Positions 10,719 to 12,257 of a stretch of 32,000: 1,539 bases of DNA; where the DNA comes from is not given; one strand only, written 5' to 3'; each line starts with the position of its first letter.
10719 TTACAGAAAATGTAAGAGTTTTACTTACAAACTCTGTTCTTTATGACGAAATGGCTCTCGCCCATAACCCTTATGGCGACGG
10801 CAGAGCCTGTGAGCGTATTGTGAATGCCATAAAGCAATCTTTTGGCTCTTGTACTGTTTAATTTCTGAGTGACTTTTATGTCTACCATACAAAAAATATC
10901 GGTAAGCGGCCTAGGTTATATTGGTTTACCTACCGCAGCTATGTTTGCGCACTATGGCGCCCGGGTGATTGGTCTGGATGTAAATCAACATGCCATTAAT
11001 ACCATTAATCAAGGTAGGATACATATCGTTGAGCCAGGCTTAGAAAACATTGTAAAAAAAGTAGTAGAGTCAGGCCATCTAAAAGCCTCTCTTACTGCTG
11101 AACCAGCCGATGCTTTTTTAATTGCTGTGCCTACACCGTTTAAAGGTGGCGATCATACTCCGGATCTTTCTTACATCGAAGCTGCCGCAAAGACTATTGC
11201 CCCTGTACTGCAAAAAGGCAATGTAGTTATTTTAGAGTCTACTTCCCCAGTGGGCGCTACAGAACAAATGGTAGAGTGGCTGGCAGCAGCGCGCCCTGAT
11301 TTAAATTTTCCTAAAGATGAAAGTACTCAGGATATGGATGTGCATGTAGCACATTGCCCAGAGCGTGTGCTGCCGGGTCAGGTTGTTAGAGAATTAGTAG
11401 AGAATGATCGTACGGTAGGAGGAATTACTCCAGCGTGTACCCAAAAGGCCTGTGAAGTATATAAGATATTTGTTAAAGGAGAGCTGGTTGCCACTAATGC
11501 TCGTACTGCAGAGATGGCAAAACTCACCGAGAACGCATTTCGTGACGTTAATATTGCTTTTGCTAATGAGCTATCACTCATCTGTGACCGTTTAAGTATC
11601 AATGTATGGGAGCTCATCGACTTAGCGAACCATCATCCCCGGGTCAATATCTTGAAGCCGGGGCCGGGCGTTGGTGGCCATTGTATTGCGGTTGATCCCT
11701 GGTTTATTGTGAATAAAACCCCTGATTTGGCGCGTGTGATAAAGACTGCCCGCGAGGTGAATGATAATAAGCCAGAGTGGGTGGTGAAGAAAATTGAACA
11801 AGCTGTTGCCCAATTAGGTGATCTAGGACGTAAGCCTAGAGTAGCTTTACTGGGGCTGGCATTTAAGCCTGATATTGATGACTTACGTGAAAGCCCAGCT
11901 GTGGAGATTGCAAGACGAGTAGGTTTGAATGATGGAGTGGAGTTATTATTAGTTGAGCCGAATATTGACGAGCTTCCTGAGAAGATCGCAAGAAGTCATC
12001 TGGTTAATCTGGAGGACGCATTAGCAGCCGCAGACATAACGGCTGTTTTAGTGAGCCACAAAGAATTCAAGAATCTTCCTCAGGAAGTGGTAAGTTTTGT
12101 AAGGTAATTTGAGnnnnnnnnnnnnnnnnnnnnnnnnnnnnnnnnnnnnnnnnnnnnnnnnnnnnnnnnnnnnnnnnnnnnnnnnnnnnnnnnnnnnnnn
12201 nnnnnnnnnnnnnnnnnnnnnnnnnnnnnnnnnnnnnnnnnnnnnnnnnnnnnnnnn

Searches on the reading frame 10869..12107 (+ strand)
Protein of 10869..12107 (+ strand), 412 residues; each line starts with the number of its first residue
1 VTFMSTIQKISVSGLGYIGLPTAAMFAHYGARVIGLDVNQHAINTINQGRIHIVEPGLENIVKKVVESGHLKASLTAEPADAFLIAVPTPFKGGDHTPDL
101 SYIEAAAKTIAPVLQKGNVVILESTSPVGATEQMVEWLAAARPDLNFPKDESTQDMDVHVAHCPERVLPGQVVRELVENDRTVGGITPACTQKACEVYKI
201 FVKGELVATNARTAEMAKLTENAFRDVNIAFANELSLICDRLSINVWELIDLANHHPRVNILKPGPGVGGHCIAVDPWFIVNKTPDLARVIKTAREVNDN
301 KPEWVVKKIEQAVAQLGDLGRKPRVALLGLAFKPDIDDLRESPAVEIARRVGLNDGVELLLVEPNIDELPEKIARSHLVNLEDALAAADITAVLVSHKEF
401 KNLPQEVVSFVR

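Call 3: search_protein_families(library=pfam, proteins=[window:10869-12107:+], max_evalue=0.01)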
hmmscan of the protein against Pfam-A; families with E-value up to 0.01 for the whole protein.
window:10869-12107:+ (412 aa): 5 families
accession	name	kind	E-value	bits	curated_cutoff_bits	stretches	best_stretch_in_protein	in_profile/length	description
PF03721.20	UDPG_MGDP_dh_N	-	8.7e-57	192.2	27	1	8-194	1-183/187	UDP-glucose/GDP-mannose dehydrogenase family, NAD binding domain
PF00984.24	UDPG_MGDP_dh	-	1.2e-28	99.4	25.4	1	212-299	1-93/94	UDP-glucose/GDP-mannose dehydrogenase family, central domain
PF03720.21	UDPG_MGDP_dh_C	-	1.1e-16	61.5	30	1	326-404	1-81/103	UDP-glucose/GDP-mannose dehydrogenase family, UDP binding domain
PF02558.23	ApbA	-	0.0022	18.1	22.2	1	10-89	1-76/150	Ketopantoate reductase PanE/ApbA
PF03446.21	NAD_binding_2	-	0.0026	18.2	21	0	9-140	1-109/161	NAD binding domain of 6-phosphogluconate dehydrogenase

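Call 6: search_protein_families(library=ncbifam, proteins=[window:10869-12107:+], max_evalue=0.01)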
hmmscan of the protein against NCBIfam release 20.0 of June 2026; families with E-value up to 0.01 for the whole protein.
window:10869-12107:+ (412 aa): 10 families
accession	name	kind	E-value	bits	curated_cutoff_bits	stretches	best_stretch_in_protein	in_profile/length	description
NF008286.0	PRK11064.1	equivalog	9.8e-196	650.3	459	1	7-408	3-407/420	UDP-N-acetyl-D-mannosamine dehydrogenase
TIGR03026.1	NDP-sugDHase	subfamily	1.7e-117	392.7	189.8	1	9-406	2-397/413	nucleotide sugar dehydrogenase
NF040825.1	UDPMaNacDH_Arch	equivalog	2.6e-103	346.1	750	1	9-406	2-383/418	UDP-N-acetyl-D-mannosamine dehydrogenase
NF047673.2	TeichurnBiosyTuaD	equivalog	1.5e-51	175.9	700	1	7-405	1-395/439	UDP-glucose 6-dehydrogenase TuaD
NF041297.1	UDPGDh_AglM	equivalog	6e-49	167.1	670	1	9-407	2-402/429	UDP-glucose 6-dehydrogenase AglM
NF011729.0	PRK15182.1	equivalog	2.2e-44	151.9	592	1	9-406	8-397/425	Vi polysaccharide biosynthesis UDP-N-acetylglucosamine C-6 dehydrogenase TviB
NF011631.0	PRK15057.1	equivalog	2.6e-15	56.4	757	1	9-368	2-341/388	UDP-glucose 6-dehydrogenase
NF004943.0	PRK06292.2-1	equivalog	0.00029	19.8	432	1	8-66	172-230/456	dihydrolipoyl dehydrogenase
TIGR00745.1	apbA_panE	subfamily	0.0011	18.4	141.35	1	9-87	1-76/305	2-dehydropantoate 2-reductase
TIGR03366.1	HpnZ_proposed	hypoth_equivalog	0.0081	15.4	328.1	0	9-60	158-211/315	putative phosphonate catabolism associated alcohol dehydrogenase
